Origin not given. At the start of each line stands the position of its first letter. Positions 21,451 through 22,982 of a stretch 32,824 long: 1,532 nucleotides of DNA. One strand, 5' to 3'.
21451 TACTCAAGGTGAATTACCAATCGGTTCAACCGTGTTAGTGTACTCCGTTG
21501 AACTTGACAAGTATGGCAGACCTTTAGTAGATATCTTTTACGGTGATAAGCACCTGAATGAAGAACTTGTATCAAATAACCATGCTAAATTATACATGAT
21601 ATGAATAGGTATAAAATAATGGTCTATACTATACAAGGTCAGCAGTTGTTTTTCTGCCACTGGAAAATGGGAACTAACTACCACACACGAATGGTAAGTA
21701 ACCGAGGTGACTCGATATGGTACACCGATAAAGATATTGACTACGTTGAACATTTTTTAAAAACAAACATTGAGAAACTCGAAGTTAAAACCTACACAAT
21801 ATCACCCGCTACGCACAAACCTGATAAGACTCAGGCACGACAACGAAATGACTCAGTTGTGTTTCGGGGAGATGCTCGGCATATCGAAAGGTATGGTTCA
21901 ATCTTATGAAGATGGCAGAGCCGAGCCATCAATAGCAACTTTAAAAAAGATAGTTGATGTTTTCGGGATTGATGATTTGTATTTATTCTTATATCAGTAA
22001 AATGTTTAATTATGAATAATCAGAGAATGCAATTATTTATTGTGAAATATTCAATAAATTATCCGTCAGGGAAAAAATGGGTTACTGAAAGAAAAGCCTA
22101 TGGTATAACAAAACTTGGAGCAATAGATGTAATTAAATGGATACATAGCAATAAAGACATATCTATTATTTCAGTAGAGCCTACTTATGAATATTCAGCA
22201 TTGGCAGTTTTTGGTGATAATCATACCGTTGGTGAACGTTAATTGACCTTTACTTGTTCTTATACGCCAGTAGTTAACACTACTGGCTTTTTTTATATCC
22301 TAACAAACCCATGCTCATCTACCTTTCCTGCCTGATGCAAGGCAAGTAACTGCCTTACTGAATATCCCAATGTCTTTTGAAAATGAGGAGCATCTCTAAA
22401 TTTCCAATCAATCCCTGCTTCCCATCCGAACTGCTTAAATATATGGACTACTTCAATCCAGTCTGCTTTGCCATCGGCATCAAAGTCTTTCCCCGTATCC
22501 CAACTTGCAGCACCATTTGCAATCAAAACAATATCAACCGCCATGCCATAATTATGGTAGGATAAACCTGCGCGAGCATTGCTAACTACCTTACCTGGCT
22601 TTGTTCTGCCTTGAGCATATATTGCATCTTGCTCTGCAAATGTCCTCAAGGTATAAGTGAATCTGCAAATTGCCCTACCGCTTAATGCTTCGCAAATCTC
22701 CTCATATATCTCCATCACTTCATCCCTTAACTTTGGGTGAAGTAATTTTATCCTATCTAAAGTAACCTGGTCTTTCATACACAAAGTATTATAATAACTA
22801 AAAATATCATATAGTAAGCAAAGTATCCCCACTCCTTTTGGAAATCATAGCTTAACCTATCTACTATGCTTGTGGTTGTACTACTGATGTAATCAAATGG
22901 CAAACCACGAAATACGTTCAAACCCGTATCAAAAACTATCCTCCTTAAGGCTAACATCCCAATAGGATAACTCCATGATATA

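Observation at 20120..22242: Opposite-strand early cassette combining a DnaA domain-IV-only protein, a DnaJ-type zinc finger, an SNase-like nuclease and an XRE HTH: candidate host-takeover/anti-defence module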

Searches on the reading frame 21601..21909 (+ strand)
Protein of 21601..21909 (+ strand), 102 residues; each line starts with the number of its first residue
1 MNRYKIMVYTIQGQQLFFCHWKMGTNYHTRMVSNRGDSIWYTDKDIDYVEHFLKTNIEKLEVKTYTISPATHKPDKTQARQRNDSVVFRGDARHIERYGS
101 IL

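Call 7: search_protein_families(library=pfam, max_evalue=1, proteins=[window:21601-21909:+])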
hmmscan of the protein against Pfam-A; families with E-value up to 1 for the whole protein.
window:21601-21909:+ (102 aa): 0 families

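Call 8: search_protein_families(library=phrogs, max_evalue=0.1, proteins=[window:21601-21909:+])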
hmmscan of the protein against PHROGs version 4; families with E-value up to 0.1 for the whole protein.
window:21601-21909:+ (102 aa): 2 families
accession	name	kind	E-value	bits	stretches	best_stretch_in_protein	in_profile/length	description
phrog_2010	-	unknown function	0.0088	17.1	1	6-67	18-75/78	unknown function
phrog_2251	-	unknown function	0.049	14.9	1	36-87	13-67/74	-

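Call 31: find_related_loci(query=A2, collection=viral_contigs, flank=5000)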
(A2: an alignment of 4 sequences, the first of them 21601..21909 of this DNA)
Query A2 (102 aa) in viral_contigs; peptide patterns used: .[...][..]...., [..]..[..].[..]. (x = any residue, [..] = any of these).
71 stretches matched a pattern; 1 encode a relative of the query (tblastn E <= 1e-3); 1 distinct loci.
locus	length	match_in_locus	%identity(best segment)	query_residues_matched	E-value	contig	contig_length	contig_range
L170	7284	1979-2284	43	1-102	3e-29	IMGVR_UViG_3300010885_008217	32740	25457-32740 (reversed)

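Call 49: find_homologous_proteins(query=window:21601-21909:+, max_evalue=0.001)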
Query window:21601-21909:+ (102 aa): 11 proteins with E <= 0.001 among 11 candidates.
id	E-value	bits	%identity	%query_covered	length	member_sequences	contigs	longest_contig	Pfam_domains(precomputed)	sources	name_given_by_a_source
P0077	6.0e-61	221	94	100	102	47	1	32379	-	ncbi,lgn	-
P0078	1.2e-54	201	86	100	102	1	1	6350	-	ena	-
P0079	3.8e-54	199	95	91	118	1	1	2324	-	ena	-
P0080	4.2e-42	160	66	100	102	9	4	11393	-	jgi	jgi:hypothetical protein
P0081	4.5e-41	157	66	100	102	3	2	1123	-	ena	-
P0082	7.6e-41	156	81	78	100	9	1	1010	-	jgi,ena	jgi:hypothetical protein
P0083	1.7e-37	146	75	78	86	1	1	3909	-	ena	-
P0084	5.6e-37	144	62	100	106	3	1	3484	-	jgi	-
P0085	5.9e-37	144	61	100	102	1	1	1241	-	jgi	-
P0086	4.1e-36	141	67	86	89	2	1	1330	-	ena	-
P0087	3.0e-26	109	52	94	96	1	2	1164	-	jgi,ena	-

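Call 54: find_encoding_contigs(protein=P0077, flank=10000, max_places=3)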
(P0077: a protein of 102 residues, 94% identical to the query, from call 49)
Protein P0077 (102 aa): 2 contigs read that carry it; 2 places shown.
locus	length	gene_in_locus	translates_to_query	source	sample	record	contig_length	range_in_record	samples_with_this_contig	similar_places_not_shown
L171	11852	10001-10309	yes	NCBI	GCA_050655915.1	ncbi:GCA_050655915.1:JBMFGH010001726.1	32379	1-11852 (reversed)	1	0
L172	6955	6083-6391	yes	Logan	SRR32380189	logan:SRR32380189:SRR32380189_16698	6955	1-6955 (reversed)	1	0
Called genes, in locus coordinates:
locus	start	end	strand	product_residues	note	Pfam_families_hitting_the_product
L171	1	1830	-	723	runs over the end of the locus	PF08800:BT4734-like_N, PF08707:PriCT_2, PF05272:VapE-like_dom, PF19263:DUF5906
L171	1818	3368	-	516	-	PF04851:ResIII, PF00270:DEAD, PF18766:SWI2_SNF2, PF00271:Helicase_C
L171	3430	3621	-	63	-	-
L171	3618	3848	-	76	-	-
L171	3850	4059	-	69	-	-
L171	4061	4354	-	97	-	-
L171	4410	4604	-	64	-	-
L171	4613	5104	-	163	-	PF13392:HNH_3, PF00847:AP2 (weak)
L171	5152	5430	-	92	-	-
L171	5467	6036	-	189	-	-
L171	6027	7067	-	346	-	-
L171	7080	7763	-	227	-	-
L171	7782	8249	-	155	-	PF13392:HNH_3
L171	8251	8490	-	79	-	-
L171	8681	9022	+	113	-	PF08299:Bac_DnaA_C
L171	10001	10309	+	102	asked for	-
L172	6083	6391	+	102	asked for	-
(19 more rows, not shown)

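Call 59: predict_structure(alignment_id=A5)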
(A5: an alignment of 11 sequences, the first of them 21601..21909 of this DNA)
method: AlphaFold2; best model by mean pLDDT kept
length: 102 residues; sequences in the alignment: 11
mean_pLDDT: 77.9   pTM: 0.61
mean pLDDT of the five models: 77.9, 77.2, 76.0, 71.2, 63.9
residues with pLDDT >= 90: 56; 70-90: 15; 50-70: 9; < 50: 22
segments of 3 or more residues with pLDDT < 50: 76-81, 87-102
pLDDT, mean of each block of 10 residues (from residue 1): 91 94 92 86 93 94 93 53 50 41 41
secondary structure, 60 per line:
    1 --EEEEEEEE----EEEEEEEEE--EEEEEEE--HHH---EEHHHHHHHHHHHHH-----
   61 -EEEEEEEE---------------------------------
elements in order: E3-10 E15-23 E26-32 H43-55 E62-69

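Call 63: fold_search(model_id=the predicted structure, library=pdb)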
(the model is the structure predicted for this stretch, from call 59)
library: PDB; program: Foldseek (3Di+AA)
matches with E <= 10: 614; with E <= 0.001: 0
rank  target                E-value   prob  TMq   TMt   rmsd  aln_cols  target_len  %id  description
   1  6zu5_LT0              4.2e-01  0.08  0.19  0.13  20.1       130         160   12  Structure of the Paranosema locustae ribosome in complex with Lso2 (released 2020-11-04)
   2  3i0t_B                5.1e-01  0.07  0.17  0.11  14.1        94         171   13  Sulfur-SAD at long wavelength: Structure of BH3703 from Bacillus halodurans (released 2009-07-14)
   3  1ux0_A                5.4e-01  0.33  0.27  0.23   8.8        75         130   12  Bacillus subtilis cytidine deaminase with an Arg56 - Gln substitution (released 2004-05-20)
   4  3suk_A                5.4e-01  0.15  0.20  0.17  10.8        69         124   12  Crystal structure of cerato-platanin 2 from M. perniciosa (MpCP2) (released 2012-07-11)
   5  3i0t_A                5.4e-01  0.07  0.16  0.11  14.1       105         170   14  Sulfur-SAD at long wavelength: Structure of BH3703 from Bacillus halodurans (released 2009-07-14)
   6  7tbz_A                5.7e-01  0.51  0.35  0.02  10.5        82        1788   11  The structure of ABCA1 Y482C (released 2022-01-26)
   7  9v1i_lV               5.7e-01  0.08  0.19  0.13  20.4       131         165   13  Cryo- EM structure of ribosomal large subunit (LSU) from Entamoeba histolytica at 2.8 angstrom resolution (released 2025-10-08)
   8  1jtk_A                6.1e-01  0.30  0.28  0.23   8.8        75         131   12  Crystal structure of cytidine deaminase from Bacillus subtilis in complex with the inhibitor tetrahydrodeoxyuridine (released 2002-04-10)
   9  3j6x_61               6.1e-01  0.08  0.21  0.14  20.7       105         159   11  S. cerevisiae 80S ribosome bound with Taura syndrome virus (TSV) IRES, 5 degree rotation (Class II) (released 2014-06-11)
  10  2ia1_B                6.1e-01  0.06  0.16  0.11  13.9        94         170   15  Crystal structure of protein BH3703 from Bacillus halodurans, Pfam DUF600 (released 2006-10-03)
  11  2jvu_MODEL_1_A        6.8e-01  0.18  0.24  0.24   9.7        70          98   17  Solution Structure of Dispersin from Enteroaggregative Escherichia coli (released 2008-02-12)
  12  1ux1_A                7.7e-01  0.28  0.28  0.23   8.8        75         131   12  Bacillus subtilis cytidine deaminase with a Cys53His and an Arg56Gln substitution (released 2004-05-20)
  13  1uwz_A                8.7e-01  0.25  0.28  0.23   8.8        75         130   12  Bacillus subtilis cytidine deaminase with an Arg56 - Ala substitution (released 2004-05-20)
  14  7r81_V1               8.7e-01  0.08  0.22  0.15  19.4       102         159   17  Structure of the translating Neurospora crassa ribosome arrested by cycloheximide (released 2021-12-01)
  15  7tby_A                9.2e-01  0.38  0.35  0.02  10.4        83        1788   12  The structure of human ABCA1 in nanodisc (released 2022-01-26)
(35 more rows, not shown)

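Call 66: search_protein_families(library=padloc, max_evalue=0.01, proteins=[window:21601-21909:+])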
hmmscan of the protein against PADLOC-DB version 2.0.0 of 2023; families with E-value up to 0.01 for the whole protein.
window:21601-21909:+ (102 aa): 0 families

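Call 67: fold_search(model_id=the predicted structure, library=viral)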
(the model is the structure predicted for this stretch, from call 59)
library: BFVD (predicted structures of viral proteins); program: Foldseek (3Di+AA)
matches with E <= 10: 850; with E <= 0.001: 0
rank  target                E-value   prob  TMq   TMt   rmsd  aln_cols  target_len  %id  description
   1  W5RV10                3.2e-03  1.00  0.44  0.56   4.6        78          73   22  Uncharacterized protein [Staphylococcus phage vB_SepS_SEP9]
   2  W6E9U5                1.6e-02  1.00  0.49  0.55   3.4        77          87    6  Uncharacterized protein [Rhizobium phage vB_RglS_P106B]
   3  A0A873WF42            2.0e-02  0.99  0.45  0.54   4.4        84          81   11  Uncharacterized protein [Synechococcus phage S-H38]
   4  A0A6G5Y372            2.0e-02  0.84  0.30  0.26   9.2        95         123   13  (no name in the UniProt tables at hand)
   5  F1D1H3                2.1e-02  1.00  0.49  0.62   3.4        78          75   13  Uncharacterized protein ORF150 [Vibrio phage ICP1]
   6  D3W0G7                2.4e-02  1.00  0.44  0.54   5.9        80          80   14  Uncharacterized protein [Lactococcus phage 1358]
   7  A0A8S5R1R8            2.7e-02  1.00  0.48  0.53   3.3        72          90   10  Uncharacterized protein [Siphoviridae sp. ct6d71]
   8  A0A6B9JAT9            2.9e-02  1.00  0.45  0.30   3.7        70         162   17  Uncharacterized protein [Vibrio phage vB_VchM_Kuja]
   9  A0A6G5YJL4            3.2e-02  0.99  0.43  0.43   4.4        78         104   13  (no name in the UniProt tables at hand)
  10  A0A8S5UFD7            3.2e-02  0.99  0.44  0.32   4.6        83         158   14  Uncharacterized protein [Myoviridae sp. ctcyQ27]
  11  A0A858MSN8            3.4e-02  1.00  0.49  0.59   3.5        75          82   16  (no name in the UniProt tables at hand)
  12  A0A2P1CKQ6            4.1e-02  0.93  0.37  0.44   5.1        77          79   12  Uncharacterized protein [Pantoea phage vB_PagS_Vid5]
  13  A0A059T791            4.6e-02  1.00  0.47  0.36   4.3        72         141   18  Uncharacterized protein [Listeria phage LP-048]
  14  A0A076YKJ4            4.9e-02  0.84  0.34  0.40   5.8        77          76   23  Uncharacterized protein [Rhizobium phage vB_RleM_P10VF]
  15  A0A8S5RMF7            5.5e-02  0.99  0.43  0.29   5.7        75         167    9  Uncharacterized protein [virus sp. ctviY17]
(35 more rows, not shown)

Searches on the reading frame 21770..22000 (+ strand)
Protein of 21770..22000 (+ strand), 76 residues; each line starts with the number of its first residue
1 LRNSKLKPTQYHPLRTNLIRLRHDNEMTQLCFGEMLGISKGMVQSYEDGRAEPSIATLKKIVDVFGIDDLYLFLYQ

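Call 7: search_protein_families(library=pfam, max_evalue=1, proteins=[window:21770-22000:+])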
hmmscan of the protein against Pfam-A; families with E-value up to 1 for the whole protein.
window:21770-22000:+ (76 aa): 5 families
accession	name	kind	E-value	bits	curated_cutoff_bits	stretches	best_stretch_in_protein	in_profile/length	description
PF01381.28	HTH_3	-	1.1e-08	35.4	23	1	24-70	7-53/55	Helix-turn-helix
PF13560.12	HTH_31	-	4e-05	24.3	27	1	20-69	8-58/64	Helix-turn-helix domain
PF12844.13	HTH_19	-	0.0031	17.8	30.2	1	20-73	6-59/64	Helix-turn-helix domain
PF13443.12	HTH_26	-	0.0048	17.6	22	1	17-67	1-52/63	Cro/C1-type HTH DNA-binding domain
PF04545.22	Sigma70_r4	-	0.0051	16.7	24.1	1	18-45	12-39/50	Sigma-70, region 4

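Call 8: search_protein_families(library=phrogs, max_evalue=0.1, proteins=[window:21770-22000:+])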
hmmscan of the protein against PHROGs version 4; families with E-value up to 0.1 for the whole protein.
window:21770-22000:+ (76 aa): 21 families
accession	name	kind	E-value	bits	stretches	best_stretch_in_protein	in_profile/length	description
phrog_8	-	transcription regulation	2.1e-09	38.3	1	20-74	165-217/346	transcriptional regulator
phrog_3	-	transcription regulation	7.5e-08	33.5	1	8-71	83-146/430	transcriptional repressor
phrog_2439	-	transcription regulation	1.5e-07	31.6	1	16-74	10-68/367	transcriptional regulator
phrog_2967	-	transcription regulation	1.7e-07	32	1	12-74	9-71/225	transcriptional regulator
phrog_2104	-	unknown function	1.2e-06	29.7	1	16-61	42-87/103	-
phrog_1373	-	transcription regulation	6.9e-06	27.1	1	21-69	71-119/166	transcriptional regulator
phrog_4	-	transcription regulation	6.9e-06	26.3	1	18-73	140-192/400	transcriptional repressor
phrog_2328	-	transcription regulation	0.00018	22.3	1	14-68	16-70/128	transcriptional repressor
phrog_7241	-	transcription regulation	0.00031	21.8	1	22-69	70-117/122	transcriptional regulator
phrog_5823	-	transcription regulation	0.00064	20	1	16-68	9-62/404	transcriptional regulator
phrog_147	-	transcription regulation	0.001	20.4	1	16-64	7-58/100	transcriptional regulator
phrog_2339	-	DNA, RNA and nucleotide metabolism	0.004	18.1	1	13-67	25-80/98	HTH DNA binding protein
phrog_29047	-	unknown function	0.007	17.3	1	11-68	89-146/159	-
phrog_4836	-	transcription regulation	0.0077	16.8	1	18-73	80-135/194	CII-like regulator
phrog_1994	-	DNA, RNA and nucleotide metabolism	0.0096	16.9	1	17-73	3-59/170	DNA binding protein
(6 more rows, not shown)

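Call 66: search_protein_families(library=padloc, max_evalue=0.01, proteins=[window:21770-22000:+])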
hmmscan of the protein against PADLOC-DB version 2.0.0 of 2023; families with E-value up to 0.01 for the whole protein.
window:21770-22000:+ (76 aa): 11 families
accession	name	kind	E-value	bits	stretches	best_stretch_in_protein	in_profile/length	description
PDLC02926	HTH_VI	-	3.5e-08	31.6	1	17-74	5-62/92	-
PDLC03947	RmrA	-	1.1e-06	25.8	1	15-68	15-66/383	-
PDLC03951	RmrA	-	2e-06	25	1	17-72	12-67/400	-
PDLC03954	RmrA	-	6.5e-06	23.3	1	17-73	14-70/380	-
PDLC03944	RmrA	-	2.7e-05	21.4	1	25-66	18-59/384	-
PDLC03949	RmrA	-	5.5e-05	20.2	1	13-73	4-62/363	-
PDLC04142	capH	-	0.00029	19.9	1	11-66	4-59/103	capH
PDLC03952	RmrA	-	0.00054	16.9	1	21-65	30-74/395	-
PDLC03945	RmrA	-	0.00096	16.4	1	17-73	6-62/394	-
PDLC04775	PDC-M69A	-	0.0013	17.2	1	16-68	10-62/113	-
PDLC03955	RmrA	-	0.0064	13.8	1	8-67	17-74/371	-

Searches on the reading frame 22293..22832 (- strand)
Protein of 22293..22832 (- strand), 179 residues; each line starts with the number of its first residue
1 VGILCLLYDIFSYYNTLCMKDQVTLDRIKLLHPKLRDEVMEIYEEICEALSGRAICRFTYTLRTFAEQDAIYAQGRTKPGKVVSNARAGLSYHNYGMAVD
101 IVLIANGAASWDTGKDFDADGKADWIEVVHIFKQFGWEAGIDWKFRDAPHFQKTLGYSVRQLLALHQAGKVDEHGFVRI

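Call 12: search_protein_families(library=phrogs, max_evalue=0.001, proteins=[window:22293-22832:-])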
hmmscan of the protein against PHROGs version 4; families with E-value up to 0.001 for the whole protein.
window:22293-22832:- (179 aa): 5 families
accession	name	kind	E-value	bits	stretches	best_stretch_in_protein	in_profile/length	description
phrog_465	-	lysis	8.9e-26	91.9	1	21-170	46-182/292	endolysin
phrog_2649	-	lysis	2.8e-25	90.7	1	25-166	7-140/261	endolysin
phrog_15351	-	lysis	4e-23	83.1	1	59-161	46-144/289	endolysin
phrog_6523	-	lysis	1.8e-22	81.4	1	52-153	36-129/255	endolysin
phrog_5115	-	moron, auxiliary metabolic gene and host takeover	6e-14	53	1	34-152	15-120/283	ferredoxin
